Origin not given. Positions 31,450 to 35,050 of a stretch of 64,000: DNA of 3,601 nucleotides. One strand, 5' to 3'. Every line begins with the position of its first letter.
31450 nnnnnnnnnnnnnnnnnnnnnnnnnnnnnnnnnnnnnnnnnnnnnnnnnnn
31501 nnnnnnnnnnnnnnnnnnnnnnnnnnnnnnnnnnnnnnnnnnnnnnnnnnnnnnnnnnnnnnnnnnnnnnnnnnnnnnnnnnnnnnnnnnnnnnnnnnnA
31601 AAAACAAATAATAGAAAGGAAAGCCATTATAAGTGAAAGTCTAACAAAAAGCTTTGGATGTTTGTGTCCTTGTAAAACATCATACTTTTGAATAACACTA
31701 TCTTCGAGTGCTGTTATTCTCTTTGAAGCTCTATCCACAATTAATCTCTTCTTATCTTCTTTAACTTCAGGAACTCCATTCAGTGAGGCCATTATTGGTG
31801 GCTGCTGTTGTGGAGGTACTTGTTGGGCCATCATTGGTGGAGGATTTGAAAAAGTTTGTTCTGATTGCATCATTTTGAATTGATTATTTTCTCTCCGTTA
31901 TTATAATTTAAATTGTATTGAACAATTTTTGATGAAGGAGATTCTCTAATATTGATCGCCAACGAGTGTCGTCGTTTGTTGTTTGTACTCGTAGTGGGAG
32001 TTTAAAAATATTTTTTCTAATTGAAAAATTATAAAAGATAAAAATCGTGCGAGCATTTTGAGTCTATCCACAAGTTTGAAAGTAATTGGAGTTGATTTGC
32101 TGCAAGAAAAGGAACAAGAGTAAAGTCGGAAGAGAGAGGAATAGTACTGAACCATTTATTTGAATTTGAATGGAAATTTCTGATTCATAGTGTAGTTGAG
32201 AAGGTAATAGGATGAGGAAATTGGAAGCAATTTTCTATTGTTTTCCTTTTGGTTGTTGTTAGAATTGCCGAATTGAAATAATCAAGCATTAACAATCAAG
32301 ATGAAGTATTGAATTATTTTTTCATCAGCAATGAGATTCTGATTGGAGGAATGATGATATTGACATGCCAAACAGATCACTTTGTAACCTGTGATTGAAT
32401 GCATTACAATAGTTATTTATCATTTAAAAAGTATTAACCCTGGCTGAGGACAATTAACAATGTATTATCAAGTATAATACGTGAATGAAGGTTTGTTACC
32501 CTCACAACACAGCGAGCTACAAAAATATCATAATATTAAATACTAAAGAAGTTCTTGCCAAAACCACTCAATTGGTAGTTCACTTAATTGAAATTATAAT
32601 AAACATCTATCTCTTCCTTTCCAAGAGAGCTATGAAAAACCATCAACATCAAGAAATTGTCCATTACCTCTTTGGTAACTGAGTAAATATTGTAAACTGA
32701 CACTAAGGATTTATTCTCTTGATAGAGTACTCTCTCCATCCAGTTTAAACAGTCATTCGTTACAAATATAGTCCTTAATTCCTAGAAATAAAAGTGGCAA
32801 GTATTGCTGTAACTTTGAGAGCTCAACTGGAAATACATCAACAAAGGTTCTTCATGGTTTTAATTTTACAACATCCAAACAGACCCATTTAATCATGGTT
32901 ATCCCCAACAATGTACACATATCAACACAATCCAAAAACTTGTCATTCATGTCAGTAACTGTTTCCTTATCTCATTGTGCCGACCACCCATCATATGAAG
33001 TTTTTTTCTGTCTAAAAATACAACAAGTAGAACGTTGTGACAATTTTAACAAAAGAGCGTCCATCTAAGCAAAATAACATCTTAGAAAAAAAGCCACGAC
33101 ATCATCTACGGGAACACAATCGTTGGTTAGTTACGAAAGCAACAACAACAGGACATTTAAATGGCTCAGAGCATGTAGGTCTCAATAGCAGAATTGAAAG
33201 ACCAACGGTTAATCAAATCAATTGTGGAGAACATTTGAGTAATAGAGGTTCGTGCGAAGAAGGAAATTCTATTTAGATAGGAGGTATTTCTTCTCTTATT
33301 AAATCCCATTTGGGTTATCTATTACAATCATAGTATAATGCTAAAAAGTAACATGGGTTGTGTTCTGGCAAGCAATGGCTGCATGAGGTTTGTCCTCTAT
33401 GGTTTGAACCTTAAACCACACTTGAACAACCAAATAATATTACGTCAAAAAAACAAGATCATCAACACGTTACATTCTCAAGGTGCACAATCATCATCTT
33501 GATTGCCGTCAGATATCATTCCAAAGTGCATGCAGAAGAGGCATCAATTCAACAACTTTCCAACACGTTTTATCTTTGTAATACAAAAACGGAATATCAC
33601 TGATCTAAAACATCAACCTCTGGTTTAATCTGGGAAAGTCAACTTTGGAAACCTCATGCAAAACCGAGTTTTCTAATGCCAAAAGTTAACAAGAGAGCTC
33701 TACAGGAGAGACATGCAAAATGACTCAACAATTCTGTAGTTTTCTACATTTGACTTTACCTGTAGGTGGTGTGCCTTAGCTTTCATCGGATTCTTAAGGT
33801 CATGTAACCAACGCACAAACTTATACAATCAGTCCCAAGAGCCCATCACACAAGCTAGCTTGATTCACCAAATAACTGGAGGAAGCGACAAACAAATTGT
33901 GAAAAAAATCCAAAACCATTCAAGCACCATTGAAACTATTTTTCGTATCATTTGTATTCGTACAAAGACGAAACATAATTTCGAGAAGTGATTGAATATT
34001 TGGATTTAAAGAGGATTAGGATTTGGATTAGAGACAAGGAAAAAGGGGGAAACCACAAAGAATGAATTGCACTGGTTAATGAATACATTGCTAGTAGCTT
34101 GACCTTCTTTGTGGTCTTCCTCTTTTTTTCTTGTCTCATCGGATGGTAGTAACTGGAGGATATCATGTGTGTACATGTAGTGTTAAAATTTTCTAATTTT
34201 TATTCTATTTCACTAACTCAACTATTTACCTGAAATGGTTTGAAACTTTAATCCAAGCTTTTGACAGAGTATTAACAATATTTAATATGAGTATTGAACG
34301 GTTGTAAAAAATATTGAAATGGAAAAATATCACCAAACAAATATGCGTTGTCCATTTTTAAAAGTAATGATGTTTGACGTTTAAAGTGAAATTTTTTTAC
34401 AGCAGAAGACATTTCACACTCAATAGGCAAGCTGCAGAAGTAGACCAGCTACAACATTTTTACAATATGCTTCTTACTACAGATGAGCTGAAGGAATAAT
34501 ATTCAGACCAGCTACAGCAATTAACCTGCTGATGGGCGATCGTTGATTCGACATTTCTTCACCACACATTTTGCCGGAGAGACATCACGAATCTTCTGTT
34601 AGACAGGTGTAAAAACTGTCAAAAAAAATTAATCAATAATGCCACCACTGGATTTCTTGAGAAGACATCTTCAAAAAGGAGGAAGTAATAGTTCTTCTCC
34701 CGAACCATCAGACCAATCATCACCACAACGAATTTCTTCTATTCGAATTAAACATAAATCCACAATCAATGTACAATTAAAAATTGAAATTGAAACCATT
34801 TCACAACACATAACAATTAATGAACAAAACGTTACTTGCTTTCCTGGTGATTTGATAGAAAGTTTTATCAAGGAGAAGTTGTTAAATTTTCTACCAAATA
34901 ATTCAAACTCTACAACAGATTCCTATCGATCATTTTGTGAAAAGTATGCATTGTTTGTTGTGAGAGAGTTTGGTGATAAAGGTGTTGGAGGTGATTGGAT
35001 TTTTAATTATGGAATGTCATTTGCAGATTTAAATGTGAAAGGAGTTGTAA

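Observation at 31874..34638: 2.7 kb ORF-free, compositionally atypical segment in an otherwise tightly packed region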

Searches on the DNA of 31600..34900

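Call 23: search_rna_families(source=window, start=31600, end=34900, threshold=evalue, max_evalue=1)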
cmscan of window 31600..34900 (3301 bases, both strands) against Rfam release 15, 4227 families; matches with E-value up to 1: 2.
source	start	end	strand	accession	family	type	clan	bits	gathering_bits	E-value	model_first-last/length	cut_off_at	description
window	34026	34142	+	RF00690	MIR408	Gene; miRNA;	-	27.9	64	0.00052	1-126/126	no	MIR408 microRNA precursor family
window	34033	34135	+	RF04173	MIR847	Gene; miRNA;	-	21.4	184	0.25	1-164/164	no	MIR847 microRNA precursor family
